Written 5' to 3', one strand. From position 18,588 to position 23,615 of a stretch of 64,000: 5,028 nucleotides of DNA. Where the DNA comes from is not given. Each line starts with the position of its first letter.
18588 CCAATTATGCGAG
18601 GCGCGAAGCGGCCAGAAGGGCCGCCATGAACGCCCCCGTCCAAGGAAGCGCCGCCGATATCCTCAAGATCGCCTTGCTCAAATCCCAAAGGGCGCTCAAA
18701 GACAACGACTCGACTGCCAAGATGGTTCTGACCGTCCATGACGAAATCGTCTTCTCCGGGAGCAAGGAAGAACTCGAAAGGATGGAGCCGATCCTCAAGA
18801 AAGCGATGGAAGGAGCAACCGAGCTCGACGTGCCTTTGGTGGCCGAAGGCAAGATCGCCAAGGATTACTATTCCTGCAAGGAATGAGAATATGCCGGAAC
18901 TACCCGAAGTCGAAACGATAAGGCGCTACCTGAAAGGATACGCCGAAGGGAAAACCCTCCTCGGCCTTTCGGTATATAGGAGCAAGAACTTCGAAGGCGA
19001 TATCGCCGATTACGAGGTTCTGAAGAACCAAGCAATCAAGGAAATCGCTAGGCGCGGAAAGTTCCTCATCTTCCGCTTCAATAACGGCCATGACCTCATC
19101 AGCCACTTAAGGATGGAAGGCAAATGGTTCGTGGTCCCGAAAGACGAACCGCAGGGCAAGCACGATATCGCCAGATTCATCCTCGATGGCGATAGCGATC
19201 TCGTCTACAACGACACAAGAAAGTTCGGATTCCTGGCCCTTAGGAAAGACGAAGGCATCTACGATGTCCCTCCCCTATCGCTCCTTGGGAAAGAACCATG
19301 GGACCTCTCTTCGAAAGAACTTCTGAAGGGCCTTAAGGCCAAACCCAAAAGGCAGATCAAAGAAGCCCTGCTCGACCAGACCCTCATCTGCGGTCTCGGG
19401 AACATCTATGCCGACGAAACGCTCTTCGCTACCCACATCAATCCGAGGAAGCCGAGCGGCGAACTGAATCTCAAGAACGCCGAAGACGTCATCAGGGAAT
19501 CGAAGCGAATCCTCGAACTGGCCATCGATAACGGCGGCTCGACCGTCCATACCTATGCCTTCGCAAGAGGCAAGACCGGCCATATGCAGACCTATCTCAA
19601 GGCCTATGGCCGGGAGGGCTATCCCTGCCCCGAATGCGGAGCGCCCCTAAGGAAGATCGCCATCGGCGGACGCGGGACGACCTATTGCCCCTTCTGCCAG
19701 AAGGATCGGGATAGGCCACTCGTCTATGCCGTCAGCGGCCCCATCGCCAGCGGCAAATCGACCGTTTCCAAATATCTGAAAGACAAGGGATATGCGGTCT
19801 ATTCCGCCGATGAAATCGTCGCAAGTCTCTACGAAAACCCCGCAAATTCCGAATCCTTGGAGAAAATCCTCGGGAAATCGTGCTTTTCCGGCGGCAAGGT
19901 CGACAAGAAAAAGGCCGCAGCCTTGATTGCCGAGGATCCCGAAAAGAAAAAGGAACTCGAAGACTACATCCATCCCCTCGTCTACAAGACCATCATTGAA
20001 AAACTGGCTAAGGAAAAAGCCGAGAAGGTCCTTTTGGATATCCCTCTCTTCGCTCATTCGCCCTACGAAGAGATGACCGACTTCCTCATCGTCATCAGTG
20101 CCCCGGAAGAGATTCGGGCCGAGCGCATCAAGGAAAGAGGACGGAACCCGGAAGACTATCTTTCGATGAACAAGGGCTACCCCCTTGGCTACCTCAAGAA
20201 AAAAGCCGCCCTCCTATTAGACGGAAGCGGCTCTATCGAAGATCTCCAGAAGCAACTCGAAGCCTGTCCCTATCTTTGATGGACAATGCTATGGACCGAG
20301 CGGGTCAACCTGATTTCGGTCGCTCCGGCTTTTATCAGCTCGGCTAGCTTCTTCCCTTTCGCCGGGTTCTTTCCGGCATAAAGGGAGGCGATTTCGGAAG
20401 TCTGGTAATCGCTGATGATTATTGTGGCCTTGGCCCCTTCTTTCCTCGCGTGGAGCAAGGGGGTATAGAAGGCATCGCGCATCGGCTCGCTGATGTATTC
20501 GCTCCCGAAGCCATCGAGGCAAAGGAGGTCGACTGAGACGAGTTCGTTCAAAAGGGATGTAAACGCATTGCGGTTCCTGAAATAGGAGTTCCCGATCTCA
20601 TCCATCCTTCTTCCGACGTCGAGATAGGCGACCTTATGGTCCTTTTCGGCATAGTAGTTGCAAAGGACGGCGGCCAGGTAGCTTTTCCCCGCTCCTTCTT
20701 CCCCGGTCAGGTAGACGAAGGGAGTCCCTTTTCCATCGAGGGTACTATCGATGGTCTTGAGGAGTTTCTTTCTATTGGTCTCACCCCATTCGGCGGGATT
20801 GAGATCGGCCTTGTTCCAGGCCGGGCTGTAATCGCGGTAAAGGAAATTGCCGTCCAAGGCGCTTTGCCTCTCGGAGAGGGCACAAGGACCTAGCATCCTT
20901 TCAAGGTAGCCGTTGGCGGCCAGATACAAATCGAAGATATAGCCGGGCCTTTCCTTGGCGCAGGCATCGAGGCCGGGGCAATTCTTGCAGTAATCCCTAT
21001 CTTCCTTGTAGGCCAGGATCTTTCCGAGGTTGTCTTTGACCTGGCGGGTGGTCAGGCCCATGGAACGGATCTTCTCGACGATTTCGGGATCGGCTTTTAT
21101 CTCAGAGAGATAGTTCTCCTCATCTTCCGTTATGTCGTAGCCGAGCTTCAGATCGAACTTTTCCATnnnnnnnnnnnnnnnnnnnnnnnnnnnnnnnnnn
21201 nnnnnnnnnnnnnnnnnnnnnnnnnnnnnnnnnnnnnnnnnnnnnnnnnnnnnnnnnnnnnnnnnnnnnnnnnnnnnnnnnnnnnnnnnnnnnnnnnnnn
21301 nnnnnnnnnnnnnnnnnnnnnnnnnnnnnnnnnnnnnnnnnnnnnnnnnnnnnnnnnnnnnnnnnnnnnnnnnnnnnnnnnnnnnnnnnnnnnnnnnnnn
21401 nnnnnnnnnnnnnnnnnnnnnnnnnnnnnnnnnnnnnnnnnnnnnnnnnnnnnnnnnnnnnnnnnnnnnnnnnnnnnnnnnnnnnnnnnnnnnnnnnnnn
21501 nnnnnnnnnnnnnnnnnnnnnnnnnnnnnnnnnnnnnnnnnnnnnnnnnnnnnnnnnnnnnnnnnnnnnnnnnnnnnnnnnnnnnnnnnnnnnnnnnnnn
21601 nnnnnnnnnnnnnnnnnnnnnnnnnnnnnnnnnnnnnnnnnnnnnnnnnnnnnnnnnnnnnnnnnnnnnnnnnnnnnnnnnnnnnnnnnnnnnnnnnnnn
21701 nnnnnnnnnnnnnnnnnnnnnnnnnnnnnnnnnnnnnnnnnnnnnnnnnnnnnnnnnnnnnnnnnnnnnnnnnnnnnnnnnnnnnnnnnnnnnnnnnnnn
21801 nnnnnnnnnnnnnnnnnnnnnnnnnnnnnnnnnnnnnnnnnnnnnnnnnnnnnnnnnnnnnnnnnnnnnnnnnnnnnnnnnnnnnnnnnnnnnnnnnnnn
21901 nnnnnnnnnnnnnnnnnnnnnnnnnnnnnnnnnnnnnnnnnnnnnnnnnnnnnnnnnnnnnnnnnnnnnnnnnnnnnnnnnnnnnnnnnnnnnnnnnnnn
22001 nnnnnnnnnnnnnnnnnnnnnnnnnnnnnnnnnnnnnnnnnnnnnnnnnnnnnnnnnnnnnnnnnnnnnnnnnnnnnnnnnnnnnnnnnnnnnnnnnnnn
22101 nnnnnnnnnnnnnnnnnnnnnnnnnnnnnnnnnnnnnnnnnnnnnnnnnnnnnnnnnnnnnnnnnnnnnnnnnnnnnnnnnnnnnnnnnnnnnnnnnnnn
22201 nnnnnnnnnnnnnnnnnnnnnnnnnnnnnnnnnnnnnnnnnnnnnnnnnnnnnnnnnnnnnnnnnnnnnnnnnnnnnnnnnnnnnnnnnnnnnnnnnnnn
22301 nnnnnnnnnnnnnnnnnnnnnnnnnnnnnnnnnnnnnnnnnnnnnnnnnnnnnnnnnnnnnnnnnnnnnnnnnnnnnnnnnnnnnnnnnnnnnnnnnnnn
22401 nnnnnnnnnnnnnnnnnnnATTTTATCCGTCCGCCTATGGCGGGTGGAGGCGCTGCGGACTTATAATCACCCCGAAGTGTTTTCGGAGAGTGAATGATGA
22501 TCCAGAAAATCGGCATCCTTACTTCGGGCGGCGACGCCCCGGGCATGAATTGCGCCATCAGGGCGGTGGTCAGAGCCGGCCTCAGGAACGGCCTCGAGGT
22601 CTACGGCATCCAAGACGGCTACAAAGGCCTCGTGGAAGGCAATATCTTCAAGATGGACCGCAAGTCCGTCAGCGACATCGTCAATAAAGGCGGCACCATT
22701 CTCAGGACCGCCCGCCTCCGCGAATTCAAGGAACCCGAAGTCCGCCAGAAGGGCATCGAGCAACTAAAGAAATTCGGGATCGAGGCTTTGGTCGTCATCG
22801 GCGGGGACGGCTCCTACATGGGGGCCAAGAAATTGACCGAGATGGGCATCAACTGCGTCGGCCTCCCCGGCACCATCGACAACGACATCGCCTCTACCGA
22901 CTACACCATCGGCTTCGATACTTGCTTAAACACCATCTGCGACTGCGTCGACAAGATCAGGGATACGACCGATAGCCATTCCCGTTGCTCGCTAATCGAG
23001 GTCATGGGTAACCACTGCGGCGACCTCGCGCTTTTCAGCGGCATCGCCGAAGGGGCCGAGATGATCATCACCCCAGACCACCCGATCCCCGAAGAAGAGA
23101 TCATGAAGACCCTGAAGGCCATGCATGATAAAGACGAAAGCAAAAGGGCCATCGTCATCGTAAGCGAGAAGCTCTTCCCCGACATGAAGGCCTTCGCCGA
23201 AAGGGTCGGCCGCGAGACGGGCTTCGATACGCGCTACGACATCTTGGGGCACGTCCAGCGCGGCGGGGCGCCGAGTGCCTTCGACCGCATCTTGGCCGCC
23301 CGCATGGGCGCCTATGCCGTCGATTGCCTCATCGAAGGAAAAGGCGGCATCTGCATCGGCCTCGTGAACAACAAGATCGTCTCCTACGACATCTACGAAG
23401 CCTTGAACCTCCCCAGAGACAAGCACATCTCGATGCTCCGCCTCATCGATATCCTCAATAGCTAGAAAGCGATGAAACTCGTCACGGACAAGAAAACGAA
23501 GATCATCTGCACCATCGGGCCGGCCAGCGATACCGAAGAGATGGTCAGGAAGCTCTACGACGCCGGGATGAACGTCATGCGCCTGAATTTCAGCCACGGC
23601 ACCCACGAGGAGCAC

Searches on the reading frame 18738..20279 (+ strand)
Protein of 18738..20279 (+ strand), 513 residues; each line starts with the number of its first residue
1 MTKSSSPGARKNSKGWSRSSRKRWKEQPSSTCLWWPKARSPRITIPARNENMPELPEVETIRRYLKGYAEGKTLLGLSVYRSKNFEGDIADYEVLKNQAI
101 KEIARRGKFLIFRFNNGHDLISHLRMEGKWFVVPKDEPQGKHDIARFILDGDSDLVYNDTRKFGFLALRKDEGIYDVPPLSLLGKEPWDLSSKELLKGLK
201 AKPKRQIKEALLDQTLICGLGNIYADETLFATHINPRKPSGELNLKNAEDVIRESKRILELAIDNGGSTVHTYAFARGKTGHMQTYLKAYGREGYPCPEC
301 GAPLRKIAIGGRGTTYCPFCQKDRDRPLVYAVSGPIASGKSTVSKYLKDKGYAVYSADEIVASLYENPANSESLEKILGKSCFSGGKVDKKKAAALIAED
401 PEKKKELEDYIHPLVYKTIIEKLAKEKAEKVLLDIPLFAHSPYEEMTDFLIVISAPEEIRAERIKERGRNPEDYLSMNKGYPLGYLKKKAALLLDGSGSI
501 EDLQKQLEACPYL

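Call 74: search_protein_families(library=pfam, proteins=[window:18738-20279:+], max_evalue=0.00001)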
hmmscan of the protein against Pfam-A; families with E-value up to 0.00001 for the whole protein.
window:18738-20279:+ (513 aa): 5 families
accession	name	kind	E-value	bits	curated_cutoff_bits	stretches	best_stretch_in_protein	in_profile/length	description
PF01149.29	Fapy_DNA_glyco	-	1.3e-29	103.6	25.5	1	52-165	1-116/117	Formamidopyrimidine-DNA glycosylase N-terminal domain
PF06831.19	H2TH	-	2.1e-21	76.2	34.7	1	185-272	3-91/93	Formamidopyrimidine-DNA glycosylase H2TH domain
PF01121.26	CoaE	-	3.8e-21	76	27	1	331-468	4-144/180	Dephospho-CoA kinase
PF13238.12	AAA_18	-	4.6e-08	34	29.4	1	332-473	3-117/128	AAA domain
PF06827.20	zf-FPG_IleRS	-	7.4e-08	32.5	21.3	1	296-322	3-29/30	Zinc finger found in FPG and IleRS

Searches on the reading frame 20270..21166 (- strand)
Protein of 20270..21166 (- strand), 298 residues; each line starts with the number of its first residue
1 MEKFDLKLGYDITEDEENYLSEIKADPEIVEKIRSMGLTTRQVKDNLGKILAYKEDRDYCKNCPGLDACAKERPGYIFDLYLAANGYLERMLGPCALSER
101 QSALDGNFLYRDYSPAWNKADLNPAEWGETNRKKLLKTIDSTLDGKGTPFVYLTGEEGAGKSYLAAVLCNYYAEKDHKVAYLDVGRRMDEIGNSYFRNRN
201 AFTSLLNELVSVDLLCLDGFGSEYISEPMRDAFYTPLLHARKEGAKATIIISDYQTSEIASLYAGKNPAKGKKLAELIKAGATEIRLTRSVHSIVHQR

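Call 74: search_protein_families(library=pfam, proteins=[window:20270-21166:-], max_evalue=0.00001)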
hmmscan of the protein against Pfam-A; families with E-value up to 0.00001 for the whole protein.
window:20270-21166:- (298 aa): 2 families
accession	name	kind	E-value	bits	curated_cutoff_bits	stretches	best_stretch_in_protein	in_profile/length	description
PF01637.24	ATPase_2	-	2.4e-06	27.9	33.2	1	131-251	3-116/225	ATPase domain predominantly from Archaea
PF13191.12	AAA_16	-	9.4e-06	26.7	32.6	0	130-209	7-82/167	AAA ATPase domain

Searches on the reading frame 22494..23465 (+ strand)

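Call 74: search_protein_families(library=pfam, proteins=[window:22494-23465:+], max_evalue=0.00001)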
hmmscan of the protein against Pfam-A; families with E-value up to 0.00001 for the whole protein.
window:22494-23465:+ (323 aa): 1 family
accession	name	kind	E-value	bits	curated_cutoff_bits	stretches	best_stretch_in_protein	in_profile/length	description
PF00365.25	PFK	-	7.3e-112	373.7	30.9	1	5-279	1-277/277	Phosphofructokinase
